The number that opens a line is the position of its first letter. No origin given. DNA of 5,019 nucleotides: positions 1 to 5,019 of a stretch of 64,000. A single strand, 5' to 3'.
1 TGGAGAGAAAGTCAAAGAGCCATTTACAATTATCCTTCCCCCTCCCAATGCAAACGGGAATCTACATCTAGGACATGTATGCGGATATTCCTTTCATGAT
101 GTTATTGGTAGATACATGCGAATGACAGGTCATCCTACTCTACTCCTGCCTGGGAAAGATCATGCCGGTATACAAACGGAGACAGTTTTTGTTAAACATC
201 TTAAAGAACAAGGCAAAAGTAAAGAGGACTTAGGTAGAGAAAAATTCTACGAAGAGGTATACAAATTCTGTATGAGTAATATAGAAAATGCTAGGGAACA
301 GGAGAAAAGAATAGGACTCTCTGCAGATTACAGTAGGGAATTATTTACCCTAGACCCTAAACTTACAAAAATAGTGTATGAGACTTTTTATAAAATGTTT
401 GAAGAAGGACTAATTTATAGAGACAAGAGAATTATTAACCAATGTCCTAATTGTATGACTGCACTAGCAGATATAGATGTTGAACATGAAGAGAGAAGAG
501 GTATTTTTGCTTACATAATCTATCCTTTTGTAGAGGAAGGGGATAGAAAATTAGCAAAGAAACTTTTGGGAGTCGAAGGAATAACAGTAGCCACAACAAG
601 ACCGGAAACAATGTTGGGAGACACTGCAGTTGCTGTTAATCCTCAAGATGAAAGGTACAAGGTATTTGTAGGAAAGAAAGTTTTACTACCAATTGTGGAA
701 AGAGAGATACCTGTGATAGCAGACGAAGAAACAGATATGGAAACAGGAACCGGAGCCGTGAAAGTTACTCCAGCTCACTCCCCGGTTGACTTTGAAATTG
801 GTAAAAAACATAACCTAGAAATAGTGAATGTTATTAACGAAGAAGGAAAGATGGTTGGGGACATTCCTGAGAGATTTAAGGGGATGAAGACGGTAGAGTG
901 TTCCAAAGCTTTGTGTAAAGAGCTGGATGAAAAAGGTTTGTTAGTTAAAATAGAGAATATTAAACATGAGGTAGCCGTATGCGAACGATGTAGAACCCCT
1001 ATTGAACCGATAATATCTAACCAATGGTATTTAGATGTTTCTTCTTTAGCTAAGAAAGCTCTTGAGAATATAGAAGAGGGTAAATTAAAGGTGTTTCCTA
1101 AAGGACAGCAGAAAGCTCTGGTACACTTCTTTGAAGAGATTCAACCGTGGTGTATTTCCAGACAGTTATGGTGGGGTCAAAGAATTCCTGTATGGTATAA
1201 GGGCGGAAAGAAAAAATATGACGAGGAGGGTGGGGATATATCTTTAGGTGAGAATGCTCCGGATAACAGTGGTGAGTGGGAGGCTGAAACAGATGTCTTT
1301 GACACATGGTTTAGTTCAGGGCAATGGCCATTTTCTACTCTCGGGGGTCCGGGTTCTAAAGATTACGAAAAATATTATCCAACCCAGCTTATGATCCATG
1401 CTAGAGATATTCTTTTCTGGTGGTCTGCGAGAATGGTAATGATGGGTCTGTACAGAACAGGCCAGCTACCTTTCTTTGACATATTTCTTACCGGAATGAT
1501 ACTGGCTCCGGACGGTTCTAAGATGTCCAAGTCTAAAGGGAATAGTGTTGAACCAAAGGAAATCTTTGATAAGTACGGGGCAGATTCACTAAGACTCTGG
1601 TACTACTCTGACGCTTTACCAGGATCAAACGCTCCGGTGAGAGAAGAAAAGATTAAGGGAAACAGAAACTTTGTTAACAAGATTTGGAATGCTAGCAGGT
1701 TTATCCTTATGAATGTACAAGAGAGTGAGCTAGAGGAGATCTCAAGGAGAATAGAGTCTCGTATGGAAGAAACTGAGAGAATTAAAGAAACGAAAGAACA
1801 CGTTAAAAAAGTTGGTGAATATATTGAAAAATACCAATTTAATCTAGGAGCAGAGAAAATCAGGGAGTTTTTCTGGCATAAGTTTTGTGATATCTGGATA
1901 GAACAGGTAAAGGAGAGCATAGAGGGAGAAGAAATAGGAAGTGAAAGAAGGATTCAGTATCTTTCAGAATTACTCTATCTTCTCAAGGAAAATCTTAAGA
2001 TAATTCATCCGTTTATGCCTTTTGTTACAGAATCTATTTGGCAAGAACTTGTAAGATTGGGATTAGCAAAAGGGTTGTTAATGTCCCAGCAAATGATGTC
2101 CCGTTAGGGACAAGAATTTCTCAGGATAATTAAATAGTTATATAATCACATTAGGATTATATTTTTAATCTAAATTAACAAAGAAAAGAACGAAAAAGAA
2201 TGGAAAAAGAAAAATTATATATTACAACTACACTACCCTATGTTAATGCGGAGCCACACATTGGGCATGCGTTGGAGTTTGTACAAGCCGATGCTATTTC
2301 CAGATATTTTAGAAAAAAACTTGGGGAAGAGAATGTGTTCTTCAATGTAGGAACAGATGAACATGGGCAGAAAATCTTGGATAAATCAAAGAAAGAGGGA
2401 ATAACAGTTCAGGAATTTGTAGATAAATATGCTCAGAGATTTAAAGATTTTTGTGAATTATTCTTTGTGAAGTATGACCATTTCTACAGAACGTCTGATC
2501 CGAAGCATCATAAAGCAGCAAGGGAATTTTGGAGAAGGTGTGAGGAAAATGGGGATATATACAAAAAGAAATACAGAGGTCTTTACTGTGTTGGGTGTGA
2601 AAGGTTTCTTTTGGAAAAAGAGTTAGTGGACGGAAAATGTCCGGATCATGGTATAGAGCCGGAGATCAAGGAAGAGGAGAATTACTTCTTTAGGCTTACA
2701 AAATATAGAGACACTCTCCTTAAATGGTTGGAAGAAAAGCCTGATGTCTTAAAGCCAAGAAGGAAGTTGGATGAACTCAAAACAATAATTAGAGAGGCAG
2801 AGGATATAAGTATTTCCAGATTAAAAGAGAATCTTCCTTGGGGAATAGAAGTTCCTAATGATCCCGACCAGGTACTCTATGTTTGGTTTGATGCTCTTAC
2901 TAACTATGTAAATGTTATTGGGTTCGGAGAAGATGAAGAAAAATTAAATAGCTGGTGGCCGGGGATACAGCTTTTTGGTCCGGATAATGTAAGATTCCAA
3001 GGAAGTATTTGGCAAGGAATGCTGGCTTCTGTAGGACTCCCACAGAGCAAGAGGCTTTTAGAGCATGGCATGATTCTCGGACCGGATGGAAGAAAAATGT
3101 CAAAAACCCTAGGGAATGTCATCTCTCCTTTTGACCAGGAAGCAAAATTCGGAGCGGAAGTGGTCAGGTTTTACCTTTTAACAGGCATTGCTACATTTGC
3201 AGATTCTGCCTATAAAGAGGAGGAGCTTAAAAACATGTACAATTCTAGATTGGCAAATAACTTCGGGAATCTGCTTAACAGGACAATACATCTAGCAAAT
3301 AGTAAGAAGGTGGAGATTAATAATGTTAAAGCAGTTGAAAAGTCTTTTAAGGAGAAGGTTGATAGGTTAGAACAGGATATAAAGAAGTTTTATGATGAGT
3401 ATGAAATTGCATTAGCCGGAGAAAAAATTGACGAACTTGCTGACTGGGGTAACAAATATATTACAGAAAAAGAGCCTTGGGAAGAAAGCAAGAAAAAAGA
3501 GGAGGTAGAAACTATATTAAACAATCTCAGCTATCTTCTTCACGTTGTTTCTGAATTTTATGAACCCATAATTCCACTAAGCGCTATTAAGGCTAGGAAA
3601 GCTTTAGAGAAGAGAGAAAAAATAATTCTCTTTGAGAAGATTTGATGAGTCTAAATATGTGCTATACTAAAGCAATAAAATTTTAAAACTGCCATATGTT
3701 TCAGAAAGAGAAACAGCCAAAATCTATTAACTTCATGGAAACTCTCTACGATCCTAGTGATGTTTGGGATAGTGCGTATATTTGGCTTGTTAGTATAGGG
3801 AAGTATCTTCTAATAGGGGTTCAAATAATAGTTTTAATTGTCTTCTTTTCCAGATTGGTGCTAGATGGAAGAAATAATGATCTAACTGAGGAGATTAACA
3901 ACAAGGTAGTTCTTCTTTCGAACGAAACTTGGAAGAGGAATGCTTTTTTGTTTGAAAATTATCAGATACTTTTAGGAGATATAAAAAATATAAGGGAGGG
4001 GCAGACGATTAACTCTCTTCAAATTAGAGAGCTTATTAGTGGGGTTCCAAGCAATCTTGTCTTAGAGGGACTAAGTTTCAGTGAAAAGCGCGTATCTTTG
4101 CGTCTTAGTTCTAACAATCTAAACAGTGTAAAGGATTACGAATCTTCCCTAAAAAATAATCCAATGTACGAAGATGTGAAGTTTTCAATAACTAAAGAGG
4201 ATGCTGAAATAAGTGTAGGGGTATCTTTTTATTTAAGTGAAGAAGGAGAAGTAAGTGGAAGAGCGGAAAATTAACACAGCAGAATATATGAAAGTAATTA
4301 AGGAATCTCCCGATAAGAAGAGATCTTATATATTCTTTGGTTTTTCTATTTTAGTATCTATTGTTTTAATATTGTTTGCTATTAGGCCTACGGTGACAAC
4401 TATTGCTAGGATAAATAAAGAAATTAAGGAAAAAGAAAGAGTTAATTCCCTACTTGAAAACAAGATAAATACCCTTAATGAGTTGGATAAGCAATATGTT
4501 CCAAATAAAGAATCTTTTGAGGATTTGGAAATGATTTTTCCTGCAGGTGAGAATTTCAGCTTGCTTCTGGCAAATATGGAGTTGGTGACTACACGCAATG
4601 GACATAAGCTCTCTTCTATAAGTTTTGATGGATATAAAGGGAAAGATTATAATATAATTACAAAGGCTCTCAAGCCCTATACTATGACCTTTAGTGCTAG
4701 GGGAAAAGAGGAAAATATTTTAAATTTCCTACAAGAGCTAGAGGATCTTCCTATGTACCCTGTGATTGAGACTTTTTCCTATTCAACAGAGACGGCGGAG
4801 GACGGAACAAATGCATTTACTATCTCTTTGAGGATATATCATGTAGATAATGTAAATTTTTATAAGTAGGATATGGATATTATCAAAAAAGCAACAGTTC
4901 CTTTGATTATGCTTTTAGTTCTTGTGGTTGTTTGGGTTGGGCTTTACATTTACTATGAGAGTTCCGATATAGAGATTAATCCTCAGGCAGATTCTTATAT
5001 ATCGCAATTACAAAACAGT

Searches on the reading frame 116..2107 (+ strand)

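Call 8: search_protein_families(library=pfam, proteins=[window:116-2107:+], max_evalue=0.01)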
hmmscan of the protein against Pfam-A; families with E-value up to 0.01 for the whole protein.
window:116-2107:+ (663 aa): 4 families
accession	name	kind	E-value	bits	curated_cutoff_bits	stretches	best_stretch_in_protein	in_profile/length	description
PF00133.28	tRNA-synt_1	-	2e-91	307.3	22.7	1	2-497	57-403/414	tRNA synthetases class I (I, L, M and V)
PF08264.19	Anticodon_1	-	1.2e-20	74.3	25.1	1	557-646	6-89/148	Anticodon-binding domain of tRNA ligase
PF09334.17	tRNA-synt_1g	-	3.1e-13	49.7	20.1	2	462-525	320-385/391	tRNA synthetases class I (M)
PF13603.12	tRNA-synt_1_2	-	8.8e-10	38.8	25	1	182-246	82-146/185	Leucyl-tRNA synthetase, editing domain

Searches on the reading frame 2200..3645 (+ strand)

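Call 8: search_protein_families(library=pfam, proteins=[window:2200-3645:+], max_evalue=0.01)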
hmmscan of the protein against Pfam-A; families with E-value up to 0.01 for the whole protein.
window:2200-3645:+ (481 aa): 5 families
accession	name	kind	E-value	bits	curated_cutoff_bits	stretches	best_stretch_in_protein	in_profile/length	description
PF09334.17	tRNA-synt_1g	-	2.2e-92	310.3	20.1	2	141-362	163-390/391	tRNA synthetases class I (M)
PF00133.28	tRNA-synt_1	-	6.7e-27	94.7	22.7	2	3-219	22-244/414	tRNA synthetases class I (I, L, M and V)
PF01406.26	tRNA-synt_1e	-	2.9e-10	40.5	27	1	13-92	17-94/301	tRNA synthetases class I (C) catalytic domain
PF19303.5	Anticodon_3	-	9.4e-06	26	23.5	1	378-473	9-105/152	Anticodon binding domain of methionyl tRNA ligase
PF07914.17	DUF1679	-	0.0027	17.1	24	1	300-400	310-412/414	Uncharacterized oxidoreductase dhs-27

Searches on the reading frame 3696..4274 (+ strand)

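Call 8: search_protein_families(library=pfam, proteins=[window:3696-4274:+], max_evalue=0.01)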
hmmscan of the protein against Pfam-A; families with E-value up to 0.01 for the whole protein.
window:3696-4274:+ (192 aa): 1 family
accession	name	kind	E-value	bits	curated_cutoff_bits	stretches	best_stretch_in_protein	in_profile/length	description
PF05137.18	PilN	-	0.00064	20.2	22.8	1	112-170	5-63/78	Fimbrial assembly protein (PilN)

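Call 21: search_protein_families(library=ncbifam, proteins=[window:3696-4274:+], max_evalue=0.01)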
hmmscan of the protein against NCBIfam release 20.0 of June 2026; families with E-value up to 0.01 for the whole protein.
window:3696-4274:+ (192 aa): 0 families

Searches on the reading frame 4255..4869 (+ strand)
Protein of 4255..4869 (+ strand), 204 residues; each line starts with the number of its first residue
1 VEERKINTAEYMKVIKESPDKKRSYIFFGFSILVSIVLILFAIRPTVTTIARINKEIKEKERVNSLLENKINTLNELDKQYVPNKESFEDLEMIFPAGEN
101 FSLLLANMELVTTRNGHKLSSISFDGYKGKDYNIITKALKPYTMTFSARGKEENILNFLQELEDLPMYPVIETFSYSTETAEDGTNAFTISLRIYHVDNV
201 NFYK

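Call 8: search_protein_families(library=pfam, proteins=[window:4255-4869:+], max_evalue=0.01)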
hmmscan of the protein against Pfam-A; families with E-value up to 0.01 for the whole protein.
window:4255-4869:+ (204 aa): 0 families

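Call 21: search_protein_families(library=ncbifam, proteins=[window:4255-4869:+], max_evalue=0.01)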
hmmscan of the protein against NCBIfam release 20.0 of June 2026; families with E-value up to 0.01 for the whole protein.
window:4255-4869:+ (204 aa): 1 family
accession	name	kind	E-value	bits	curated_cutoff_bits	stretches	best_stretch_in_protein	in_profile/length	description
NF041013.1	T4P_ComGE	equivalog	0.0055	16.8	49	0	36-79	18-61/83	competence type IV pilus minor pilin ComGE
